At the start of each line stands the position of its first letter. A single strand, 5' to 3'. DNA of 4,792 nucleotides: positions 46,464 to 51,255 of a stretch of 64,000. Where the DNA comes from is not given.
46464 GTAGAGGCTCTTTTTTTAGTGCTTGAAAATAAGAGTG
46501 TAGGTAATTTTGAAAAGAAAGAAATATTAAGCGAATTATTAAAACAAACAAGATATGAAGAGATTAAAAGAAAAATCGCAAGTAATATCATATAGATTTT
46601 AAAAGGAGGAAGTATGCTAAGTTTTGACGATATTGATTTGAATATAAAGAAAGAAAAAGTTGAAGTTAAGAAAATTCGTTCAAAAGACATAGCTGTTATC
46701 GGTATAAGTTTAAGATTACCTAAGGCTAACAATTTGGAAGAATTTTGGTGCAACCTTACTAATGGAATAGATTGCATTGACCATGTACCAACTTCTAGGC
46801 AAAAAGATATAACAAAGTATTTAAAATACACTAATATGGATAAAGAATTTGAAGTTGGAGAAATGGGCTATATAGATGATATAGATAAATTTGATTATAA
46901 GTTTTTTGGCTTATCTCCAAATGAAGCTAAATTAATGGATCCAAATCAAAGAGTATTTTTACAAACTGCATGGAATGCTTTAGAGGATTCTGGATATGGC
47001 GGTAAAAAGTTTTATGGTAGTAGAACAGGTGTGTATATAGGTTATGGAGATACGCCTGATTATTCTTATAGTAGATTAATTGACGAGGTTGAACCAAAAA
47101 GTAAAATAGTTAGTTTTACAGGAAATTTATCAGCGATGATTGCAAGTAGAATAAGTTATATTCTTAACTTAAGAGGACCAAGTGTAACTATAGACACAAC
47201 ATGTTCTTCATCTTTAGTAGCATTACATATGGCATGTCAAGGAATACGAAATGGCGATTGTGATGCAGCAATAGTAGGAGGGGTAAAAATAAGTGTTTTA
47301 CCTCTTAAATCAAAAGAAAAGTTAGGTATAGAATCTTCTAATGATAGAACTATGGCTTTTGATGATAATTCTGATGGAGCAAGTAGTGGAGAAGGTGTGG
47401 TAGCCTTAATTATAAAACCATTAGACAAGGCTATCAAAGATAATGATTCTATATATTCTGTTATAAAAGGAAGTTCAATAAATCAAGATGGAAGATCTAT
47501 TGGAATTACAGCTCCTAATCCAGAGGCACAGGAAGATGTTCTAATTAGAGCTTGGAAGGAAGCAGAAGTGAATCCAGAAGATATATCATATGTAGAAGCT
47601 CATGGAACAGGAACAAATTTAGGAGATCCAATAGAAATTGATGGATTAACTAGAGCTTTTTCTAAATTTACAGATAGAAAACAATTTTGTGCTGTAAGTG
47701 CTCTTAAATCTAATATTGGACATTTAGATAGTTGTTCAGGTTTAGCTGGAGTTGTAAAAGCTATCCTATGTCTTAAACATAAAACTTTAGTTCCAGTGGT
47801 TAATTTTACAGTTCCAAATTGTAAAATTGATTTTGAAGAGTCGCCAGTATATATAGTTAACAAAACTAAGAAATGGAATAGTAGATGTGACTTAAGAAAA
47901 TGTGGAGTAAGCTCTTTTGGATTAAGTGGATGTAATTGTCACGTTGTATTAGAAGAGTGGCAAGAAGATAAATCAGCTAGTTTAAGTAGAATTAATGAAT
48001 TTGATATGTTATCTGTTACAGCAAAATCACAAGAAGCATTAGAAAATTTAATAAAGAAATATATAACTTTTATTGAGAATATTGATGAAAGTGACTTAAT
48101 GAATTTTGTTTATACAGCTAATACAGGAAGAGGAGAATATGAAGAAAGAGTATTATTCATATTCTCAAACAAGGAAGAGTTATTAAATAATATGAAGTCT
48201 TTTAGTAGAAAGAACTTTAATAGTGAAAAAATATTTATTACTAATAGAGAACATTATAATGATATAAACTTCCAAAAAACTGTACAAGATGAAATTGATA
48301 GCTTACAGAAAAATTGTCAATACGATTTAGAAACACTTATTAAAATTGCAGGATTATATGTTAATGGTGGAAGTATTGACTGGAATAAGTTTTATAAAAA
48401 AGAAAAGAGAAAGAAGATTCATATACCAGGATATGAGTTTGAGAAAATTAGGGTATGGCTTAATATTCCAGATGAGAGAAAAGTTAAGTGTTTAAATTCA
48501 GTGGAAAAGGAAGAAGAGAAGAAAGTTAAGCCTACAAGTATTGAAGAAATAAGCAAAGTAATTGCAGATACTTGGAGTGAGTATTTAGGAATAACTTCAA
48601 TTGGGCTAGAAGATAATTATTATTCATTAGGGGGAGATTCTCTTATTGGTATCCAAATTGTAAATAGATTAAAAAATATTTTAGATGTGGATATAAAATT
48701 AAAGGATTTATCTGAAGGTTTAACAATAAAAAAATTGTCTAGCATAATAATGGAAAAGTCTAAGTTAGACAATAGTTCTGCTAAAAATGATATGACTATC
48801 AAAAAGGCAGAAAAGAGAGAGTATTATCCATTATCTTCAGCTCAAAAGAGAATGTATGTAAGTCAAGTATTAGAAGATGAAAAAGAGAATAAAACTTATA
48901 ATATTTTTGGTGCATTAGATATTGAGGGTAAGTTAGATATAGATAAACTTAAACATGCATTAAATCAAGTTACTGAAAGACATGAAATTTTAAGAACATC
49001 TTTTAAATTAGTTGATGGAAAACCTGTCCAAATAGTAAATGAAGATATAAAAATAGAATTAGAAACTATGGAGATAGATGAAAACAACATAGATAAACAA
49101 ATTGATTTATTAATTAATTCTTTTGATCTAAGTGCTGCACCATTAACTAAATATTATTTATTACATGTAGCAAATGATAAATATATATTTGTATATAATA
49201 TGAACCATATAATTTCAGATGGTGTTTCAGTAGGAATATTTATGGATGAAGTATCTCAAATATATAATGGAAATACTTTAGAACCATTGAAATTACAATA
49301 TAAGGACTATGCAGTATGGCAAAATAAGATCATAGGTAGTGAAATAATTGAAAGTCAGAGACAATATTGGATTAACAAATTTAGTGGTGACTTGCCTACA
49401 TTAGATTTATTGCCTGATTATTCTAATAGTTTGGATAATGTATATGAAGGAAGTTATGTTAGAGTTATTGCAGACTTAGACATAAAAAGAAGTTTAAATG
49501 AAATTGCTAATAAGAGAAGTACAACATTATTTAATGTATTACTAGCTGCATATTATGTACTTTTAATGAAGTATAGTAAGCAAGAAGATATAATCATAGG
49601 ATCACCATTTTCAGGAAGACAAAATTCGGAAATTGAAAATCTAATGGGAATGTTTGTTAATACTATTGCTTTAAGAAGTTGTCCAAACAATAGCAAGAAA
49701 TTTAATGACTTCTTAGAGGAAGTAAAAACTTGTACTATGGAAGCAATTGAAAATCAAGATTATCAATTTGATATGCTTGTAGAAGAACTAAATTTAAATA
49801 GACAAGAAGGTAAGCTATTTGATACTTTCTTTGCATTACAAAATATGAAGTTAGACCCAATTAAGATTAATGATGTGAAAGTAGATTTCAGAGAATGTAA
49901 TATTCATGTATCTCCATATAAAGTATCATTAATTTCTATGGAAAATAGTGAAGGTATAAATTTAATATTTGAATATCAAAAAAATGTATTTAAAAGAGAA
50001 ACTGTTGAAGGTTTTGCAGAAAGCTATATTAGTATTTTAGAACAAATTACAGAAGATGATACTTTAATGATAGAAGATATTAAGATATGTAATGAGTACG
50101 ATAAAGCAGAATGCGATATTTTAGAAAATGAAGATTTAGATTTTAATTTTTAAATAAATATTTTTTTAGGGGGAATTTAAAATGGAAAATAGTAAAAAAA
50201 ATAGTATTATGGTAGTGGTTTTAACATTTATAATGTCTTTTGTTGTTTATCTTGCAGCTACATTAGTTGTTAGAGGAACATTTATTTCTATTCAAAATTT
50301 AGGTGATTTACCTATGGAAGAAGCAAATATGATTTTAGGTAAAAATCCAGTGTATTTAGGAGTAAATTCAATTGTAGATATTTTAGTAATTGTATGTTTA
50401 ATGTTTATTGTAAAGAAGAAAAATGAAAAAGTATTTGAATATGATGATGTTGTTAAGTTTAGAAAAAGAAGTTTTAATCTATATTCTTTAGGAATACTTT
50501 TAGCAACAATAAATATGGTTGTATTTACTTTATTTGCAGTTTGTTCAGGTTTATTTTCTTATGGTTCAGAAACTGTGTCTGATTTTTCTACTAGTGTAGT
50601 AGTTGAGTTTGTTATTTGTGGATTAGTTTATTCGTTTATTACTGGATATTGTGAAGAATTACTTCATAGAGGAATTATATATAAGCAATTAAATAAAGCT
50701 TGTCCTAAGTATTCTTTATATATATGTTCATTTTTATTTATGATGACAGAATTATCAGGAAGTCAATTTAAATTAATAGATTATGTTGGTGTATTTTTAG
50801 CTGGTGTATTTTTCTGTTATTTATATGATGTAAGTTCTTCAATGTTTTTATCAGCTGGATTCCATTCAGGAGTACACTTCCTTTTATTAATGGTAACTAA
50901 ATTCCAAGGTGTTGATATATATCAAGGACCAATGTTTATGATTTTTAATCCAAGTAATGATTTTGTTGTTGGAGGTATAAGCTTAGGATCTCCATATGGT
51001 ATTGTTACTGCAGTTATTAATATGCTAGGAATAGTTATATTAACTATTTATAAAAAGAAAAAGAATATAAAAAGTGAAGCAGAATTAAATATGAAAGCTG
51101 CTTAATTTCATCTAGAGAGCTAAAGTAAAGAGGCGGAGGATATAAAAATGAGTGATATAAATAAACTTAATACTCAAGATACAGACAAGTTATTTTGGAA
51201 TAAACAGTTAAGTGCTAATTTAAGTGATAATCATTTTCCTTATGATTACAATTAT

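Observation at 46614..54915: KR-less PKS extension next to a terminal reductase: possible beta-ketoamide aldehyde or pyrrolinone warhead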

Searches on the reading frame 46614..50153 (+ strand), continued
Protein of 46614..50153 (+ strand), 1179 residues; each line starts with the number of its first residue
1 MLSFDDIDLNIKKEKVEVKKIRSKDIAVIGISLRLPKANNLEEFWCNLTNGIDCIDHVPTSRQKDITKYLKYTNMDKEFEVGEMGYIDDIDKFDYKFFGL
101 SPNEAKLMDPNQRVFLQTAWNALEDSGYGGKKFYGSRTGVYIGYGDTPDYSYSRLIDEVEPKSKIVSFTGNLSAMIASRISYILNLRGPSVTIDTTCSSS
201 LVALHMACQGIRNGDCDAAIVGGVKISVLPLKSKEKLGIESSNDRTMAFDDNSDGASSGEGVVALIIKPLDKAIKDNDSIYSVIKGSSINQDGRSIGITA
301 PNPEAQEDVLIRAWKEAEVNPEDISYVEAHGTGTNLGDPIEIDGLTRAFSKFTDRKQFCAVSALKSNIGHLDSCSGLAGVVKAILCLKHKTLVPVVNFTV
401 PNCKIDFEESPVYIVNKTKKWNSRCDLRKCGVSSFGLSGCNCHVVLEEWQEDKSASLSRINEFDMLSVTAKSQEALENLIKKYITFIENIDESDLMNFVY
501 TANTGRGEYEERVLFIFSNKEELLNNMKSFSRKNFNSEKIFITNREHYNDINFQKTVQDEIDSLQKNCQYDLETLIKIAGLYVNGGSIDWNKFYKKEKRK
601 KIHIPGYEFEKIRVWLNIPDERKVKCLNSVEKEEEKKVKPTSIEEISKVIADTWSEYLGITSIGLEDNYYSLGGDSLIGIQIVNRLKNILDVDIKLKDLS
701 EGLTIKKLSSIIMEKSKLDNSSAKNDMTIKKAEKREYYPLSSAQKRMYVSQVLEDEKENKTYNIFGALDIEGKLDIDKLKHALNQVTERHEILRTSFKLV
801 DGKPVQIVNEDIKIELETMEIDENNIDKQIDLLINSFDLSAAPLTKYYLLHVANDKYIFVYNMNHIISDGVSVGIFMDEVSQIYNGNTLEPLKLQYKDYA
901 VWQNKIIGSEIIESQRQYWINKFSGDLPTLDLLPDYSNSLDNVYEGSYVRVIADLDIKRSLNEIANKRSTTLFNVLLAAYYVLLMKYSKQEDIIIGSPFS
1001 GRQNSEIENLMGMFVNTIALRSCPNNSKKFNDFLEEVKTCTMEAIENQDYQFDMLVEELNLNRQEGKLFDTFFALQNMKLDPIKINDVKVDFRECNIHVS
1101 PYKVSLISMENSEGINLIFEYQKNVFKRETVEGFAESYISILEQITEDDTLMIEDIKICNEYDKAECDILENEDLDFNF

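Call 35: find_encoding_contigs(protein=P0097, flank=10000, max_places=1)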
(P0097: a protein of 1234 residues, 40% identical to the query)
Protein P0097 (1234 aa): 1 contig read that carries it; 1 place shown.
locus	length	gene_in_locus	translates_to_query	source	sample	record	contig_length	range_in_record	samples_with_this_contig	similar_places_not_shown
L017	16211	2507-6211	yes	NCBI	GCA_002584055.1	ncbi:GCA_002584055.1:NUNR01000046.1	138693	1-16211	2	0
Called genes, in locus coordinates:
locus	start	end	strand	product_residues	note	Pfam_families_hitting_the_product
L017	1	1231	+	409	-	PF13193:AMP-binding_C, PF00550:PP-binding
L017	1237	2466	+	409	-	PF00698:Acyl_transf_1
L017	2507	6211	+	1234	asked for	PF00109:ketoacyl-synt, PF02801:Ketoacyl-synt_C, PF16197:KAsynt_C_assoc, PF22336:RhiE-like_linker, PF22621:CurL-like_PKS_C, PF00550:PP-binding, PF00668:Condensation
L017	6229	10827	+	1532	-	PF00668:Condensation, PF00501:AMP-binding, PF08242:Methyltransf_12, PF13649:Methyltransf_25, PF13847:Methyltransf_31, PF00501:AMP-binding, PF00550:PP-binding, PF01073:3Beta_HSD, +6 more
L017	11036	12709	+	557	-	PF00083:Sugar_tr, PF06609:TRI12, PF06779:MFS_4 (weak), PF07690:MFS_1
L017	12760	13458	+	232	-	PF22624:AASDHPPT_N, PF01648:ACPS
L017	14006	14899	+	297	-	-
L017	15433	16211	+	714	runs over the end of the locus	PF01751:Toprim, PF01131:Topoisom_bac, PF13342:Toprim_Crpt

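Call 36: find_encoding_contigs(protein=P0108, flank=10000, max_places=1)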
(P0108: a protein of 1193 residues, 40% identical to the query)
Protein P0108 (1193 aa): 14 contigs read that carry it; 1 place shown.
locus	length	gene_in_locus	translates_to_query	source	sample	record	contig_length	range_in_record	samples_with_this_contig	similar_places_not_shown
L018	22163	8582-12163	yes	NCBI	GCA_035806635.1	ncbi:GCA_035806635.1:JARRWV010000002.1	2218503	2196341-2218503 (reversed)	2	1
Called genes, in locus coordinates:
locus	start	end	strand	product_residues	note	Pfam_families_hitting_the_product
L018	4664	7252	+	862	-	PF00501:AMP-binding, PF23024:AMP-dom_DIP2-like (weak), PF00550:PP-binding, PF00668:Condensation (faint)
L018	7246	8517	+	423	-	PF00698:Acyl_transf_1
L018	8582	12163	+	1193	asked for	PF00109:ketoacyl-synt, PF02801:Ketoacyl-synt_C, PF16197:KAsynt_C_assoc, PF22336:RhiE-like_linker, PF22621:CurL-like_PKS_C, PF00550:PP-binding, PF00668:Condensation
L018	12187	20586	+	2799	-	PF00668:Condensation, PF00501:AMP-binding, PF13193:AMP-binding_C (faint), PF00550:PP-binding, PF00668:Condensation, PF00501:AMP-binding, PF00550:PP-binding, PF00668:Condensation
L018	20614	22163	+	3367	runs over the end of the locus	PF00668:Condensation, PF00501:AMP-binding, PF00550:PP-binding, PF00668:Condensation, PF00501:AMP-binding, PF00550:PP-binding, PF00668:Condensation, PF00501:AMP-binding, +3 more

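Call 37: find_encoding_contigs(protein=P0067, flank=10000, max_places=1)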
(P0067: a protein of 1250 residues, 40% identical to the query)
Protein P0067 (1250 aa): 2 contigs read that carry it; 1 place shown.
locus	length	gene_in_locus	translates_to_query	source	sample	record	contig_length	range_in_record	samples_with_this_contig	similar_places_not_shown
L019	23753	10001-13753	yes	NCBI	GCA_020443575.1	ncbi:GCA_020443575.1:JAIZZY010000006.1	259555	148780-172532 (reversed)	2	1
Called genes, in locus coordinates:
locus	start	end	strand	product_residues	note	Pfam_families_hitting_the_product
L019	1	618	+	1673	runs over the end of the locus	PF00109:ketoacyl-synt, PF02801:Ketoacyl-synt_C, PF16197:KAsynt_C_assoc, PF22336:RhiE-like_linker, PF22621:CurL-like_PKS_C, PF13489:Methyltransf_23, PF08241:Methyltransf_11, PF08242:Methyltransf_12, +5 more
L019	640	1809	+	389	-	PF01136:Peptidase_U32 (weak)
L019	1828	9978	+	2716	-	PF00668:Condensation, PF02310:B12-binding, PF00501:AMP-binding, PF13193:AMP-binding_C, PF00550:PP-binding, PF00668:Condensation, PF00501:AMP-binding, PF13193:AMP-binding_C, +1 more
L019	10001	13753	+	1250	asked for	PF00109:ketoacyl-synt, PF02801:Ketoacyl-synt_C, PF16197:KAsynt_C_assoc, PF22336:RhiE-like_linker, PF22621:CurL-like_PKS_C, PF00550:PP-binding, PF00668:Condensation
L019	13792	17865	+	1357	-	PF00668:Condensation, PF00501:AMP-binding, PF13847:Methyltransf_31, PF08242:Methyltransf_12, PF00501:AMP-binding, PF13193:AMP-binding_C, PF00550:PP-binding, PF00975:Thioesterase, +2 more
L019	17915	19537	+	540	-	PF04055:Radical_SAM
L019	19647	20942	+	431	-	PF05977:MFS_3, PF13347:MFS_2, PF07690:MFS_1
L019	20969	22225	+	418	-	PF00698:Acyl_transf_1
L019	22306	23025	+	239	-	PF22624:AASDHPPT_N, PF01648:ACPS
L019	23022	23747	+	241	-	PF00975:Thioesterase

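Call 46: search_protein_families(library=ncbifam, proteins=[window:46614-50153:+], max_evalue=0.001)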
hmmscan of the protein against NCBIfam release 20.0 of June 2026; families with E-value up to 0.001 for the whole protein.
window:46614-50153:+ (1179 aa): 33 families (the best 25 are shown)
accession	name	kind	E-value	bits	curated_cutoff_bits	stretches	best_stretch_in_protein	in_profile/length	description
NF045894.1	PKS_plus_SDR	equivalog_domain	4.1e-150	501.9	1740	2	25-535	2-517/1515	type I polyketide synthase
NF040607.1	mycolic_Pks13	equivalog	6e-135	451.6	2100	1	17-459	94-536/1680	polyketide synthase Pks13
NF041183.1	Pks2_ls1_myc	equivalog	8.2e-99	331.3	2400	1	26-531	4-516/2086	sulfolipid-1 biosynthesis phthioceranic/hydroxyphthioceranic acid synthase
NF004282.0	PRK05691.1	subfamily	8.8e-91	304.1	4090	1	632-1166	573-1117/4334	non-ribosomal peptide synthase/polyketide synthase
NF047350.1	aureusi_NRPS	equivalog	2.2e-88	296.8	2500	1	624-1157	888-1409/2373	aureusimine non-ribosomal peptide synthetase AusA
TIGR02813.1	omega_3_PfaA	subfamily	4.4e-81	272.5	1010.1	2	167-486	176-501/2582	polyketide-type polyunsaturated fatty acid synthase PfaA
TIGR03150.1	fabF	equivalog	4.6e-44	150.7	493.75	1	26-446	3-406/407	beta-ketoacyl-ACP synthase II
NF005589.0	PRK07314.1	subfamily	1.2e-41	142.9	387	1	24-449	4-412/413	beta-ketoacyl-ACP synthase II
NF004970.0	PRK06333.1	subfamily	3.4e-36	125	525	1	23-450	3-423/424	beta-ketoacyl-ACP synthase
NF053555.1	prodigi_MBC_PigJ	equivalog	3.9e-32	111.4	900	1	181-447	497-757/759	prodigiosin MBC biosynthesis protein PigJ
NF058662.1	cispenta_AmcF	equivalog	5.6e-30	104.6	325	1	177-404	109-333/369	cispentacin biosynthesis acyltransferase subunit AmcF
NF005490.0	PRK07103.1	equivalog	6.2e-30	104.6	445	1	24-448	4-412/414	polyketide beta-ketoacyl:acyl carrier protein synthase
NF006274.0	PRK08439.1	equivalog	1.3e-29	103.2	621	1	89-447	51-404/406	beta-ketoacyl-ACP synthase II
NF006434.0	PRK08722.1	equivalog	2.5e-29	102.4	759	1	26-446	6-411/414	beta-ketoacyl-ACP synthase II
NF004618.0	PRK05952.1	equivalog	1.2e-28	100.1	455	1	158-448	108-382/384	beta-ketoacyl-ACP synthase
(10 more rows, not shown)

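Call 54: find_encoding_contigs(protein=P0018, flank=10000, max_places=1)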
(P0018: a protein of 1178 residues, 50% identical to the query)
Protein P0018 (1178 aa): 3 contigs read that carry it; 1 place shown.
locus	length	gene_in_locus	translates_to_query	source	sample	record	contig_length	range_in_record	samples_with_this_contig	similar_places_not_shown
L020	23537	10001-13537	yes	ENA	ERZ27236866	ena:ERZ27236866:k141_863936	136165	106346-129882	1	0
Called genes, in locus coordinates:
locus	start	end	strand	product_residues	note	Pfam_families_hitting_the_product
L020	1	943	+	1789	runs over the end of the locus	PF00668:Condensation, PF00501:AMP-binding, PF13193:AMP-binding_C (weak), PF00550:PP-binding, PF00668:Condensation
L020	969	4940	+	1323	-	PF00668:Condensation, PF00501:AMP-binding, PF00550:PP-binding, PF00668:Condensation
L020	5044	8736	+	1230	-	PF00668:Condensation, PF00501:AMP-binding, PF13193:AMP-binding_C, PF00550:PP-binding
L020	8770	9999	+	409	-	PF00698:Acyl_transf_1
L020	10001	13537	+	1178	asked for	PF00109:ketoacyl-synt, PF02801:Ketoacyl-synt_C, PF16197:KAsynt_C_assoc, PF22336:RhiE-like_linker, PF22621:CurL-like_PKS_C, PF00550:PP-binding, PF23297:ACP_SdgA_C (weak), PF00668:Condensation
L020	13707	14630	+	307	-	PF02517:Rce1-like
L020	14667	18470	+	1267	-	PF00668:Condensation, PF00501:AMP-binding, PF13193:AMP-binding_C, PF00550:PP-binding, PF01370:Epimerase, PF07993:NAD_binding_4, PF16363:GDP_Man_Dehyd (weak)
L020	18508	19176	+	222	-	PF22624:AASDHPPT_N, PF01648:ACPS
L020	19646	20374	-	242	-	PF00072:Response_reg, PF04397:LytTR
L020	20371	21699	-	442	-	PF14689:SPOB_a (weak), PF02518:HATPase_c (weak), PF14501:HATPase_c_5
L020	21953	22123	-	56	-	-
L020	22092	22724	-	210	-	PF04647:AgrB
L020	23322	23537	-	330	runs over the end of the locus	PF00672:HAMP, PF00512:HisKA, PF02518:HATPase_c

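Call 55: find_encoding_contigs(protein=P0031, flank=10000, max_places=1)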
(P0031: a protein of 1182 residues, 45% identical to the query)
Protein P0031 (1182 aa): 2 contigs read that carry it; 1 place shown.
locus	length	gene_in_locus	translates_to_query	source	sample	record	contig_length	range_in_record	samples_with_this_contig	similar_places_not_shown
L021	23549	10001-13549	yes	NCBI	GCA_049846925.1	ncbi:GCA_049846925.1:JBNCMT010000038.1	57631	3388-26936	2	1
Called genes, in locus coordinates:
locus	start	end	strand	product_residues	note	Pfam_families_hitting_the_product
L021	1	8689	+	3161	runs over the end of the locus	PF00668:Condensation, PF00501:AMP-binding, PF13193:AMP-binding_C, PF00550:PP-binding, PF00668:Condensation, PF00501:AMP-binding, PF13193:AMP-binding_C, PF00550:PP-binding, +5 more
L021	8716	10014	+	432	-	PF00698:Acyl_transf_1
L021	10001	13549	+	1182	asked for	PF00109:ketoacyl-synt, PF02801:Ketoacyl-synt_C, PF16197:KAsynt_C_assoc, PF22336:RhiE-like_linker, PF22621:CurL-like_PKS_C, PF00550:PP-binding, PF00668:Condensation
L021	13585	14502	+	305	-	PF02517:Rce1-like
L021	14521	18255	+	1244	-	PF00668:Condensation, PF00501:AMP-binding, PF13193:AMP-binding_C, PF00550:PP-binding, PF01073:3Beta_HSD, PF01370:Epimerase, PF04321:RmlD_sub_bind (weak), PF07993:NAD_binding_4, +1 more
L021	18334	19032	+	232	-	PF00072:Response_reg, PF00486:Trans_reg_C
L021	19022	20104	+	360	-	PF00672:HAMP, PF00512:HisKA, PF02518:HATPase_c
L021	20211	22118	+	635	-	PF00144:Beta-lactamase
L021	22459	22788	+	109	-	PF12840:HTH_20 (weak), PF01022:HTH_5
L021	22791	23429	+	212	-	PF00230:MIP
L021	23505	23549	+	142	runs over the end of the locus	PF01451:LMWPc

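Call 56: find_encoding_contigs(protein=P0052, flank=10000, max_places=1)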
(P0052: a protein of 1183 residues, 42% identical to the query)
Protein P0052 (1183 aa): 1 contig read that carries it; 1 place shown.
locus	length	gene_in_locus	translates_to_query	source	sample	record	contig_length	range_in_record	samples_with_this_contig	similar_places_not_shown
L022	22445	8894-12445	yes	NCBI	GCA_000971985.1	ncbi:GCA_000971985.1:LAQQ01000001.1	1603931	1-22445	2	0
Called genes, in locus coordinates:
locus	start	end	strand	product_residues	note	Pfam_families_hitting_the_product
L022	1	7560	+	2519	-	?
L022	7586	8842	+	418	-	PF00698:Acyl_transf_1, PF16073:SAT (faint)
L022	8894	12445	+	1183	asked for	PF00109:ketoacyl-synt, PF02801:Ketoacyl-synt_C, PF16197:KAsynt_C_assoc, PF22621:CurL-like_PKS_C, PF00550:PP-binding, PF00668:Condensation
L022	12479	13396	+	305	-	PF02517:Rce1-like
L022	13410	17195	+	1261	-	PF00668:Condensation, PF00501:AMP-binding, PF00550:PP-binding, PF01073:3Beta_HSD, PF01370:Epimerase, PF02719:Polysacc_synt_2, PF07993:NAD_binding_4, PF16363:GDP_Man_Dehyd, +1 more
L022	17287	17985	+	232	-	PF00072:Response_reg, PF00486:Trans_reg_C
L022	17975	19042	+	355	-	PF00672:HAMP, PF00512:HisKA, PF02518:HATPase_c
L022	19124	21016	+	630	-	PF00144:Beta-lactamase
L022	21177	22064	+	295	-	PF16800:Endopep_inhib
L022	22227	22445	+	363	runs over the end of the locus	PF00106:adh_short, PF08659:KR, PF13561:adh_short_C2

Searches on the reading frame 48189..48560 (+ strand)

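Call 29: search_protein_families(library=pfam, proteins=[window:48189-48560:+], max_evalue=1)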
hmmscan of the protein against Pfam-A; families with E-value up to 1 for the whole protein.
window:48189-48560:+ (124 aa): 1 family
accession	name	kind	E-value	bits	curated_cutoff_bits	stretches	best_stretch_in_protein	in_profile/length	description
PF17282.7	DUF5347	-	0.1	13.3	25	1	25-77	30-82/101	Family of unknown function (DUF5347)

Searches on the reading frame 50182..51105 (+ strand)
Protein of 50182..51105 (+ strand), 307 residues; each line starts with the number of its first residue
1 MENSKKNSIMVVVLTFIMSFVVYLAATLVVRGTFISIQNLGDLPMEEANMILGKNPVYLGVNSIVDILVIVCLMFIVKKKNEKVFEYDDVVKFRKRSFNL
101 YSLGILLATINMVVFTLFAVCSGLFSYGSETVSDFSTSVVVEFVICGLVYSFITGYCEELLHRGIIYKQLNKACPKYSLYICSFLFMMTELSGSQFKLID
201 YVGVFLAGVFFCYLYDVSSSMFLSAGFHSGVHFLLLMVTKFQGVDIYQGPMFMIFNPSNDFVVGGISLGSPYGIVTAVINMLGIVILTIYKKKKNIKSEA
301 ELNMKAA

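Call 3: search_protein_families(library=pfam, proteins=[window:50182-51105:+], max_evalue=0.01)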
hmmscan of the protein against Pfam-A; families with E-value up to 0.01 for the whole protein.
window:50182-51105:+ (307 aa): 1 family
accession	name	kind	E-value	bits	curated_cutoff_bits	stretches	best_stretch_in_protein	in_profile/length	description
PF02517.21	Rce1-like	-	8.6e-12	45.6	22.4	1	143-233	4-92/93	Type II CAAX prenyl endopeptidase Rce1-like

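Call 46: search_protein_families(library=ncbifam, proteins=[window:50182-51105:+], max_evalue=0.001)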
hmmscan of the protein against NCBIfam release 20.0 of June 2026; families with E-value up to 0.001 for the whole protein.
window:50182-51105:+ (307 aa): 1 family
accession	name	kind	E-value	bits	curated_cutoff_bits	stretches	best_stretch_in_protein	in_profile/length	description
NF041647.1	ABC_perm_CPBP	equivalog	1.5e-07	30.5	435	1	63-229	460-624/636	ABC transporter permease subunit/CPBP intramembrane protease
